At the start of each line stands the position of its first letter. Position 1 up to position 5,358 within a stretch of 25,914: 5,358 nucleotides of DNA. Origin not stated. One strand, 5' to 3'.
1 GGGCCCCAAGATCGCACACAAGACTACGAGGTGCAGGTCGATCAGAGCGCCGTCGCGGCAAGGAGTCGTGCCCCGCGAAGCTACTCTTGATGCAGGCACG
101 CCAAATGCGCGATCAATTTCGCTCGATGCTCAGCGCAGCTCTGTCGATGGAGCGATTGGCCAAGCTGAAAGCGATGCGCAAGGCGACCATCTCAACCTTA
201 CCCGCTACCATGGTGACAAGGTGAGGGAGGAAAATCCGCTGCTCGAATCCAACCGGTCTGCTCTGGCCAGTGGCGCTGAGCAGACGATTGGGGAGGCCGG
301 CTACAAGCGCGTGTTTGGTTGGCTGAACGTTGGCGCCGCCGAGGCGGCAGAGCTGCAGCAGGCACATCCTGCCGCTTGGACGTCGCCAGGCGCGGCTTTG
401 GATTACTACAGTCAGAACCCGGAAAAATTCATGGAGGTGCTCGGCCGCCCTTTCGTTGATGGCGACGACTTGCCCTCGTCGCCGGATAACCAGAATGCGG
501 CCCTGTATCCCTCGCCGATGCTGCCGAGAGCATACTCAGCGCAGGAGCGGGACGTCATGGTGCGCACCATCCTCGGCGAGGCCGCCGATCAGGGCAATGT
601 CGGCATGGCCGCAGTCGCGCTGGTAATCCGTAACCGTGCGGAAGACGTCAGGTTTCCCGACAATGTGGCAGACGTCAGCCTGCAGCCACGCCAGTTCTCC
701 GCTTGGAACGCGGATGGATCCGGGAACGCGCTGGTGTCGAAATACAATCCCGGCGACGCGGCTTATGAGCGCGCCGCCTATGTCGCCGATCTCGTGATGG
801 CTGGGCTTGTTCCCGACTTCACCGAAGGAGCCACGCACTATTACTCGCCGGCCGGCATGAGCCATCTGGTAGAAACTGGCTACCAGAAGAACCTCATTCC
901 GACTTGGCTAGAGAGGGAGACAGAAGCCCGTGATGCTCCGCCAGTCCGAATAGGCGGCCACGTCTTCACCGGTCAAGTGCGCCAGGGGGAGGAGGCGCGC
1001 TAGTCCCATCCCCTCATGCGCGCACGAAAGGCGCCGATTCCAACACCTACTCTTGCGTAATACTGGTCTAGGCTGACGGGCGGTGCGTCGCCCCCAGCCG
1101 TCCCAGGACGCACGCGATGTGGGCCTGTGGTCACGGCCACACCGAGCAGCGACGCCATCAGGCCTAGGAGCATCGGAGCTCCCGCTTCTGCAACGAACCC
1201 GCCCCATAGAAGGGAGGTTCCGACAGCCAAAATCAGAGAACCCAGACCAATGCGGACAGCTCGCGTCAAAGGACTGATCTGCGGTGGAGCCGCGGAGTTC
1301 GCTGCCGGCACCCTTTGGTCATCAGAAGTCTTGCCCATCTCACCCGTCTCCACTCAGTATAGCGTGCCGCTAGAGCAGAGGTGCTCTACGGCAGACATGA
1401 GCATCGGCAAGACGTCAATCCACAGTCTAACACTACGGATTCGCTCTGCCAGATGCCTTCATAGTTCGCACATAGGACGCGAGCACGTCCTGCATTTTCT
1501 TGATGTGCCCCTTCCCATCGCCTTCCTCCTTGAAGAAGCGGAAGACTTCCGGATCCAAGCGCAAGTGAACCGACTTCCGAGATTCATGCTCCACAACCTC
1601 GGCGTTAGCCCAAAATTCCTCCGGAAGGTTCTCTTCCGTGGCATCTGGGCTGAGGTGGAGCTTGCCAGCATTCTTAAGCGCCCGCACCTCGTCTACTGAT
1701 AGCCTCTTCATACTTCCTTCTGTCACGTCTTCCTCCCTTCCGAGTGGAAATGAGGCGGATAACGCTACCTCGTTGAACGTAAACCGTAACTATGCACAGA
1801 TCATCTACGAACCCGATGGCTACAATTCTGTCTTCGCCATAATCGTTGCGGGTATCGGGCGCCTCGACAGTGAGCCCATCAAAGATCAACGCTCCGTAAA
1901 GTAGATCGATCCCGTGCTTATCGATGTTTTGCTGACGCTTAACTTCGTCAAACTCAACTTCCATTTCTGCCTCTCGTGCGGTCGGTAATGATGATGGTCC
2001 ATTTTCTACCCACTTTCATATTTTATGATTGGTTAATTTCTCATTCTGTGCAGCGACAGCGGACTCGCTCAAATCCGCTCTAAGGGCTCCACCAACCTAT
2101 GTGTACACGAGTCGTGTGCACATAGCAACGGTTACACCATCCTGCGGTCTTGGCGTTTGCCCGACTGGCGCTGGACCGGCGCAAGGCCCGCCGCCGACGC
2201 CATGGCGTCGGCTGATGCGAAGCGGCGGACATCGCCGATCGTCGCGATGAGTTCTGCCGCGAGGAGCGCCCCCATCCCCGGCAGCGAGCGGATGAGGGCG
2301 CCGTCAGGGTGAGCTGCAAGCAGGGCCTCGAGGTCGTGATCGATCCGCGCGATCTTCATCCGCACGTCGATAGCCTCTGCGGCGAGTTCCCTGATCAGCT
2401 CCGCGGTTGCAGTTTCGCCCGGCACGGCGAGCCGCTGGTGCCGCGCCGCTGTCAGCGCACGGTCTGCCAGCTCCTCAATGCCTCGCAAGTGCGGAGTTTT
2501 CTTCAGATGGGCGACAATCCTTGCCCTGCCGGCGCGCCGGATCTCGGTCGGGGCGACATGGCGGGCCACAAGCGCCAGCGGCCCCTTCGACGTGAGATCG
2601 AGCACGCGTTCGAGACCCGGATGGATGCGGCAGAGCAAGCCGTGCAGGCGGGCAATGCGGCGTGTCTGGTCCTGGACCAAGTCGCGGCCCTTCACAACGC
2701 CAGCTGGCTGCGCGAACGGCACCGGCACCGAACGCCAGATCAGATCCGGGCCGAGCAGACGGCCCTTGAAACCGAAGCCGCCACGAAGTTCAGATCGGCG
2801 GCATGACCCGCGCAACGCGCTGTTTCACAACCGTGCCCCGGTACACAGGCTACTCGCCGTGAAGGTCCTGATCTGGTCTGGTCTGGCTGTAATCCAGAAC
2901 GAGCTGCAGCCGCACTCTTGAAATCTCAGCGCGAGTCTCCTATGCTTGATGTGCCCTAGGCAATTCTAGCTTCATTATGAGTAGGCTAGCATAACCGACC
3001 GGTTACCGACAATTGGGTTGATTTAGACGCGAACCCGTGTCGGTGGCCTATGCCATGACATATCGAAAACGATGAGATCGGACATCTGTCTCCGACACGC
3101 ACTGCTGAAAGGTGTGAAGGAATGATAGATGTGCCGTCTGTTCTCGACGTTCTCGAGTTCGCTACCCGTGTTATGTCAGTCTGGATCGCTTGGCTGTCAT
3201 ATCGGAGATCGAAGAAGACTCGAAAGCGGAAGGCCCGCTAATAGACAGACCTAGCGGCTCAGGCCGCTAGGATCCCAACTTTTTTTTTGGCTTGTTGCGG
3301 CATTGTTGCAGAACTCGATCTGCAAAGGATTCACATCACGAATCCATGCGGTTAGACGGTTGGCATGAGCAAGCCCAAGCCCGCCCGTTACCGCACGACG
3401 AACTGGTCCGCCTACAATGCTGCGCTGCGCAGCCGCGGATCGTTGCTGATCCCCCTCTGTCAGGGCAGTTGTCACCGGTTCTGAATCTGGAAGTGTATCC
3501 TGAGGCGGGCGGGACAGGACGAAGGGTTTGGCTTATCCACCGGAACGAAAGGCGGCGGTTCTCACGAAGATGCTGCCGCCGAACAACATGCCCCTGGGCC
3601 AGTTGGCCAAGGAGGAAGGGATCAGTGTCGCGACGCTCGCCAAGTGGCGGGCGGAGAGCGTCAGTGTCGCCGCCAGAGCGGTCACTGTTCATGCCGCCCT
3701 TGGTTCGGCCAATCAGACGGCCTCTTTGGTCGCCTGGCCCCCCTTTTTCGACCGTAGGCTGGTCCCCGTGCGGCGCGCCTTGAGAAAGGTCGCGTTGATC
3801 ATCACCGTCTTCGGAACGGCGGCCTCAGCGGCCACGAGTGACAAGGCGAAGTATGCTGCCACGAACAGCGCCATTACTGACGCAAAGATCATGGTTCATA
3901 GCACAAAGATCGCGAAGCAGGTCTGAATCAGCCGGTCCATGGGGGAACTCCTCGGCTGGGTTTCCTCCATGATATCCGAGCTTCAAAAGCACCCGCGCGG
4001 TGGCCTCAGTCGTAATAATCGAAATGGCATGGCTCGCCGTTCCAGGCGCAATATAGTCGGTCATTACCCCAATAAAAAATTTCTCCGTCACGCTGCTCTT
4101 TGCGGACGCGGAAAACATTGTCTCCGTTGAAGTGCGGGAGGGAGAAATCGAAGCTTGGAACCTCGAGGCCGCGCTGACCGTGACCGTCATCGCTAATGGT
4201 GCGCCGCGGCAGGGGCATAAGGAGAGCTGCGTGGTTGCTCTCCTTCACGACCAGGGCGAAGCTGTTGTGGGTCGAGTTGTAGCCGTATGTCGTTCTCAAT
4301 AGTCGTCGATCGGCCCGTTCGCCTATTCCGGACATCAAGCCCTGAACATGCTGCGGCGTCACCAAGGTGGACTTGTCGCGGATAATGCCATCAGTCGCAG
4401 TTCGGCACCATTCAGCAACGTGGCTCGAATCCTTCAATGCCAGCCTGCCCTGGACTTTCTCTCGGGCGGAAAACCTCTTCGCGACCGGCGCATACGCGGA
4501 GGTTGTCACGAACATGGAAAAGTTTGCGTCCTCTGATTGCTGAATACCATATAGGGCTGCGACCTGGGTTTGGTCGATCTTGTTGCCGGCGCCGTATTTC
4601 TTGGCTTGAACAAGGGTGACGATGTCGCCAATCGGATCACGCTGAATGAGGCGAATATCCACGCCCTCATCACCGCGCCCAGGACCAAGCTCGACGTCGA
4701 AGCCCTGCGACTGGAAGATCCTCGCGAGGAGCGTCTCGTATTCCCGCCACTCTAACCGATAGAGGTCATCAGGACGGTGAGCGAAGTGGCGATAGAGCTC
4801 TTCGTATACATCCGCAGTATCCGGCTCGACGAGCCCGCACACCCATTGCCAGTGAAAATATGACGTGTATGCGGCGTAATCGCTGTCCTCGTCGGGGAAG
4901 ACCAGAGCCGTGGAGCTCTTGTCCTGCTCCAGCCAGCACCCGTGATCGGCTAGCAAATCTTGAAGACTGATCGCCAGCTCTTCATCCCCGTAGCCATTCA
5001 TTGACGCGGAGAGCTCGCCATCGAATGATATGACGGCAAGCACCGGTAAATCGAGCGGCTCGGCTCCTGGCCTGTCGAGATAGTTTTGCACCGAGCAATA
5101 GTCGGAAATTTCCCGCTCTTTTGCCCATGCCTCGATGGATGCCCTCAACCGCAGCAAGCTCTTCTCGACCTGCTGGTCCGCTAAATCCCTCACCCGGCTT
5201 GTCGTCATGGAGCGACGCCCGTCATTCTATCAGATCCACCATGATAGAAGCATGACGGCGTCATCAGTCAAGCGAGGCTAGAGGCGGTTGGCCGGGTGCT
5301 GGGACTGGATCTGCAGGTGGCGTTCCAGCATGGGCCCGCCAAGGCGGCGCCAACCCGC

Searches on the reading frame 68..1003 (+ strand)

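Call 10: search_protein_families(library=pfam, proteins=[window:68-1003:+], max_evalue=0.01)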
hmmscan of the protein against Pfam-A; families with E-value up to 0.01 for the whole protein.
window:68-1003:+ (311 aa): 1 family
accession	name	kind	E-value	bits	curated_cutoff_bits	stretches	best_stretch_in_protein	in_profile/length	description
PF07486.17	Hydrolase_2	-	1.2e-13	51.9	27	1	176-300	3-99/100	Cell Wall Hydrolase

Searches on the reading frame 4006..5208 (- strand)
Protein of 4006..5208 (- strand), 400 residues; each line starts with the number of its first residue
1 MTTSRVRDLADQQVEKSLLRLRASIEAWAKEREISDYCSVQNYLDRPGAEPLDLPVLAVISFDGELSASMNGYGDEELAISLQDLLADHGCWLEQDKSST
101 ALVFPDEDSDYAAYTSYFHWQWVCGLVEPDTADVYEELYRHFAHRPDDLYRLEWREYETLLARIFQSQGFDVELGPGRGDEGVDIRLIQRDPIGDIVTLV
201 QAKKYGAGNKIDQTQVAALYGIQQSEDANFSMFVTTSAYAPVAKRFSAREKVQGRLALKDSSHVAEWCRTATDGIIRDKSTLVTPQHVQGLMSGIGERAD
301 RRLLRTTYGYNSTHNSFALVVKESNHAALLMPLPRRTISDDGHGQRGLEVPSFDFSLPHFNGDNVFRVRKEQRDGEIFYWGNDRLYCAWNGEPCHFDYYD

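Call 10: search_protein_families(library=pfam, proteins=[window:4006-5208:-], max_evalue=0.01)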
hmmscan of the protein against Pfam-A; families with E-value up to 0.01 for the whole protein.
window:4006-5208:- (400 aa): 2 families
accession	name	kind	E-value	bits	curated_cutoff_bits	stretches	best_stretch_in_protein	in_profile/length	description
PF04471.18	Mrr_cat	-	2e-24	86.4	21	1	150-268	2-115/115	Restriction endonuclease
PF13156.12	Mrr_cat_2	-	0.0074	16.6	22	0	157-243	6-91/127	Restriction endonuclease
